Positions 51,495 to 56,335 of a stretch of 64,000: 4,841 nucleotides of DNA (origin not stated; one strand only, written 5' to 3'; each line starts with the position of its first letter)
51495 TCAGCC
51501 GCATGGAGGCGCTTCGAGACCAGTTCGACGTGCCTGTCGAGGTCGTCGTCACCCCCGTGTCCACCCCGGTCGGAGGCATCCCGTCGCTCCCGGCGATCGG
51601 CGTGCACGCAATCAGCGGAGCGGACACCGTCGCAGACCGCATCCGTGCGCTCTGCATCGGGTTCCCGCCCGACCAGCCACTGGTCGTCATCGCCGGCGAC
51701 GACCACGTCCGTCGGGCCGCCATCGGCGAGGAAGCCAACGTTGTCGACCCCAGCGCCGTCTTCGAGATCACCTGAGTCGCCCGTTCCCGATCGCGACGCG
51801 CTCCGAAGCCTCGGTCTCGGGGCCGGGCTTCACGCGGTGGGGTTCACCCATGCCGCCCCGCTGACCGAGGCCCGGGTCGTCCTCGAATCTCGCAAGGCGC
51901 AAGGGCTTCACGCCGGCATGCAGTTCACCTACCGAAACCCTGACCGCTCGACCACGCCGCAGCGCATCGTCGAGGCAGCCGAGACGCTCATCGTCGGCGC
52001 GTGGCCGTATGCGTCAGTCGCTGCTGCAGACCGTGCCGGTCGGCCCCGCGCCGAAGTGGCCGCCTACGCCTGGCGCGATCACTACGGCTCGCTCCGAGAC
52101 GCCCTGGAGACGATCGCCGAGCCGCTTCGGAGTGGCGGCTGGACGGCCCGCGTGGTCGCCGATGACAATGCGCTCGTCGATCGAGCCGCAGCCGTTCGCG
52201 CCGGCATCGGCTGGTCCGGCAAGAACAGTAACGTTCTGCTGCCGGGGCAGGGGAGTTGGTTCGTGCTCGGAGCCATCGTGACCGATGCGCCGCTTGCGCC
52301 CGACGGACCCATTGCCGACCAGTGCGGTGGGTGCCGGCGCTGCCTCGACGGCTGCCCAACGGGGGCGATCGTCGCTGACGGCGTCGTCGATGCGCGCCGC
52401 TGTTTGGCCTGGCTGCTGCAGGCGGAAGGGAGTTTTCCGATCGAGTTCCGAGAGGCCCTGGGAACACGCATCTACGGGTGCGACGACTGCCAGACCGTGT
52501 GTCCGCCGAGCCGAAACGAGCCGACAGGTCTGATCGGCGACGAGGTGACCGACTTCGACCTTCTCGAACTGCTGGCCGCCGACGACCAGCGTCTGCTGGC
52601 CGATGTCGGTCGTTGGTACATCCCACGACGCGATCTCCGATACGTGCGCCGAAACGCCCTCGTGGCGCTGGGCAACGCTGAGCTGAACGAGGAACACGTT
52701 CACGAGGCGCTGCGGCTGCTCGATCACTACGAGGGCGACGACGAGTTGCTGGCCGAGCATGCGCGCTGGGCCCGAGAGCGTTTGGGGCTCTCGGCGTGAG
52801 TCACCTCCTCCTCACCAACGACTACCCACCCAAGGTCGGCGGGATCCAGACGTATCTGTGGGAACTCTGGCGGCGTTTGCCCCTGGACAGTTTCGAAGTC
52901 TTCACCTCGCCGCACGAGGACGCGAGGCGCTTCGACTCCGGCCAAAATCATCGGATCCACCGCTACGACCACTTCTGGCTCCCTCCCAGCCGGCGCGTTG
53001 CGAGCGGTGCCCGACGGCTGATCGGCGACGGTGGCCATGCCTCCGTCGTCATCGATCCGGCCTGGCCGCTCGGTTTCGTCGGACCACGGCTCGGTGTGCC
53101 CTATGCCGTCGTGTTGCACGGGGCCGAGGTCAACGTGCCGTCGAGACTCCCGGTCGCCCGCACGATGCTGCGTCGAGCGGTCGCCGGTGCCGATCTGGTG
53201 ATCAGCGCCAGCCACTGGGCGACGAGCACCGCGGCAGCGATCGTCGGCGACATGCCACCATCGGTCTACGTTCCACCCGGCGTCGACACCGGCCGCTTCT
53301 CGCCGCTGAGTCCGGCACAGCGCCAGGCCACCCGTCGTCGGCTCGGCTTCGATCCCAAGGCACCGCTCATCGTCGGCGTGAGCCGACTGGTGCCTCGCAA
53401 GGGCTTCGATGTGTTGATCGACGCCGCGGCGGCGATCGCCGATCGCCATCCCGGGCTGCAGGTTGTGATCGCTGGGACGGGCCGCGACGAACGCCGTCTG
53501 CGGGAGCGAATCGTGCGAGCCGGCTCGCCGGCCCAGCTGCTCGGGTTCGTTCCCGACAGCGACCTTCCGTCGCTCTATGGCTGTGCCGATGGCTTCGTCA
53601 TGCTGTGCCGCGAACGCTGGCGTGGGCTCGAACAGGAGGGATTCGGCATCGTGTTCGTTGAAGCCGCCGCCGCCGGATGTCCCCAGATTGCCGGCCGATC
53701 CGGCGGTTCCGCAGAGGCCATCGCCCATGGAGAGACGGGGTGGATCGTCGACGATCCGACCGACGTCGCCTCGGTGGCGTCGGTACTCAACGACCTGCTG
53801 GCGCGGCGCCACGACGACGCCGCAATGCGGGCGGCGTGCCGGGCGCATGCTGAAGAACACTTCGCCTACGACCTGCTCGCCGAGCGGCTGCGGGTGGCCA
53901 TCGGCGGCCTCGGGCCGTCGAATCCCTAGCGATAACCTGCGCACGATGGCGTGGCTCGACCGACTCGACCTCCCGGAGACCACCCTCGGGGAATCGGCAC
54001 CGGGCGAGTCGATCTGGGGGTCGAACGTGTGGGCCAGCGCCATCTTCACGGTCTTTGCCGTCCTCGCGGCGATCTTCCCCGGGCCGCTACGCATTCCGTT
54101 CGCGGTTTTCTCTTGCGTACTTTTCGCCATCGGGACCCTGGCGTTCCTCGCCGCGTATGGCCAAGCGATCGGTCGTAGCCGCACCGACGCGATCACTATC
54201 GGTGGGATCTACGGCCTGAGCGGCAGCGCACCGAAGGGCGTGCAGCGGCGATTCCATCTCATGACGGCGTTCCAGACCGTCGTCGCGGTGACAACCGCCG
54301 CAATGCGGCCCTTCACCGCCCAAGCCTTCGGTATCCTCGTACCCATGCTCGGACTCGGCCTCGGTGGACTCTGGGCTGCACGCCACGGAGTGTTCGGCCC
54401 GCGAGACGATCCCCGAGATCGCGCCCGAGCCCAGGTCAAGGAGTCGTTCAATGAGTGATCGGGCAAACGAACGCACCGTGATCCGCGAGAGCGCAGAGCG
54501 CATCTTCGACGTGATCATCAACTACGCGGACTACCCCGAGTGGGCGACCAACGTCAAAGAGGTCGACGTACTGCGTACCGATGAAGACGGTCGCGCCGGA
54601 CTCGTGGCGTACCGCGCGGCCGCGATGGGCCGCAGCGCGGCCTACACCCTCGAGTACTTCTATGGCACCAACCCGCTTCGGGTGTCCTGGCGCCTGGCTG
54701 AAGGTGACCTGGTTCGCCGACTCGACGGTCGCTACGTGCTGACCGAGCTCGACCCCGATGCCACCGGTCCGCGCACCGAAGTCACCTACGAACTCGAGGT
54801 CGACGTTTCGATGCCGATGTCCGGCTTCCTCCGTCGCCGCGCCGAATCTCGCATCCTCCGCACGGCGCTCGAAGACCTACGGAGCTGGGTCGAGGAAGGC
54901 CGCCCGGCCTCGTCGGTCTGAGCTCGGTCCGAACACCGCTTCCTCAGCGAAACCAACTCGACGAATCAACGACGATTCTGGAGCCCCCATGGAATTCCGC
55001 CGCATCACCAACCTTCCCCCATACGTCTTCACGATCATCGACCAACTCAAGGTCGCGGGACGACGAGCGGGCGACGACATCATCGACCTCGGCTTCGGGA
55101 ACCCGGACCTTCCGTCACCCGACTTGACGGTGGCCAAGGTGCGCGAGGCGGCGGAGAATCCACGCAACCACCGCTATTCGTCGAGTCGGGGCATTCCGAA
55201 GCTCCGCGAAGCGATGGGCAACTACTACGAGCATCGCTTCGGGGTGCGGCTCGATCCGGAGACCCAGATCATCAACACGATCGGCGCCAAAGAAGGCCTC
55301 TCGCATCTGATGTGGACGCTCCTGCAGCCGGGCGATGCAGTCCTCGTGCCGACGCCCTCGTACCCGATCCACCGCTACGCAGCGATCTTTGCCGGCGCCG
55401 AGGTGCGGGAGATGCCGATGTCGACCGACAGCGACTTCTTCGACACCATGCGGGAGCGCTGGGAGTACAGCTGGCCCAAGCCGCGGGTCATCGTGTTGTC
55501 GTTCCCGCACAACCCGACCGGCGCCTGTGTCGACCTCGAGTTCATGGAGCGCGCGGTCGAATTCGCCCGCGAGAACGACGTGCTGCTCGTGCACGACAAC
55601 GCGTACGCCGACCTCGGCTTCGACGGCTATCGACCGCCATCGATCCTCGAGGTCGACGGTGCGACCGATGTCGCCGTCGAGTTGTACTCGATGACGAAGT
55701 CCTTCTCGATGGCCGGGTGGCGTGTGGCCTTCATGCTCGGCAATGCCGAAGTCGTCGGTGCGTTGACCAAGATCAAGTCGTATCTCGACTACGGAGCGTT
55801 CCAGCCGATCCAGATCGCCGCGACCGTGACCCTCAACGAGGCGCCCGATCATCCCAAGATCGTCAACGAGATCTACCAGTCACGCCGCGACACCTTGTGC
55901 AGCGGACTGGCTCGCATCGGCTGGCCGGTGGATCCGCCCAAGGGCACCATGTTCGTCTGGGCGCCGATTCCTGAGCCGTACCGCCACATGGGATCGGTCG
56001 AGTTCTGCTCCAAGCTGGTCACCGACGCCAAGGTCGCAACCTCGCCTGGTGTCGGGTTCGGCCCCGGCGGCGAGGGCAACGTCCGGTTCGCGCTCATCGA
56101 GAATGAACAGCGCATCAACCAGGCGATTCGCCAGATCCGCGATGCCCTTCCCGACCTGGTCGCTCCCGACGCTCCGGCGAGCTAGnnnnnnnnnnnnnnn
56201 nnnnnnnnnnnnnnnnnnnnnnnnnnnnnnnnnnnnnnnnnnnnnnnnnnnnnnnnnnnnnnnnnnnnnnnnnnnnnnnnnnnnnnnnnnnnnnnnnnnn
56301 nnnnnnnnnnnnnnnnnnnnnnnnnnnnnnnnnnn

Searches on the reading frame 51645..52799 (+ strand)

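Call 54: search_protein_families(library=pfam, proteins=[window:51645-52799:+], max_evalue=0.0001)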
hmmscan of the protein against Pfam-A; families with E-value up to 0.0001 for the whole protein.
window:51645-52799:+ (384 aa): 5 families
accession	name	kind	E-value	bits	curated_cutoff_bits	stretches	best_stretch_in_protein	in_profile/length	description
PF13484.11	Fer4_16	-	1.7e-17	64.3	30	1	226-287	1-64/66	4Fe-4S double cluster binding domain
PF12838.12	Fer4_7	-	2e-06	28.6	27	1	226-287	1-49/52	4Fe-4S dicluster domain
PF25160.1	LdpA_Fe-S-bd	-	4.9e-06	26.7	27.6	0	221-244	22-45/49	LdpA Fe-S cluster-binding domain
PF13237.11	Fer4_10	-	3e-05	24.3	25.5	0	224-246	6-30/53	4Fe-4S dicluster domain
PF12837.12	Fer4_6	-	4.8e-05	23.6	25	0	224-242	6-24/24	4Fe-4S binding domain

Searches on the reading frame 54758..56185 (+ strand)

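Call 54: search_protein_families(library=pfam, proteins=[window:54758-56185:+], max_evalue=0.0001)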
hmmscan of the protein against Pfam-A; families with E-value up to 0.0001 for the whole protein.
window:54758-56185:+ (475 aa): 1 family
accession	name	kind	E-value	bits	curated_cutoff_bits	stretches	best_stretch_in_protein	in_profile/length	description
PF00155.27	Aminotran_1_2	-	7e-55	187.1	19.7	1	107-458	2-359/361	Aminotransferase class I and II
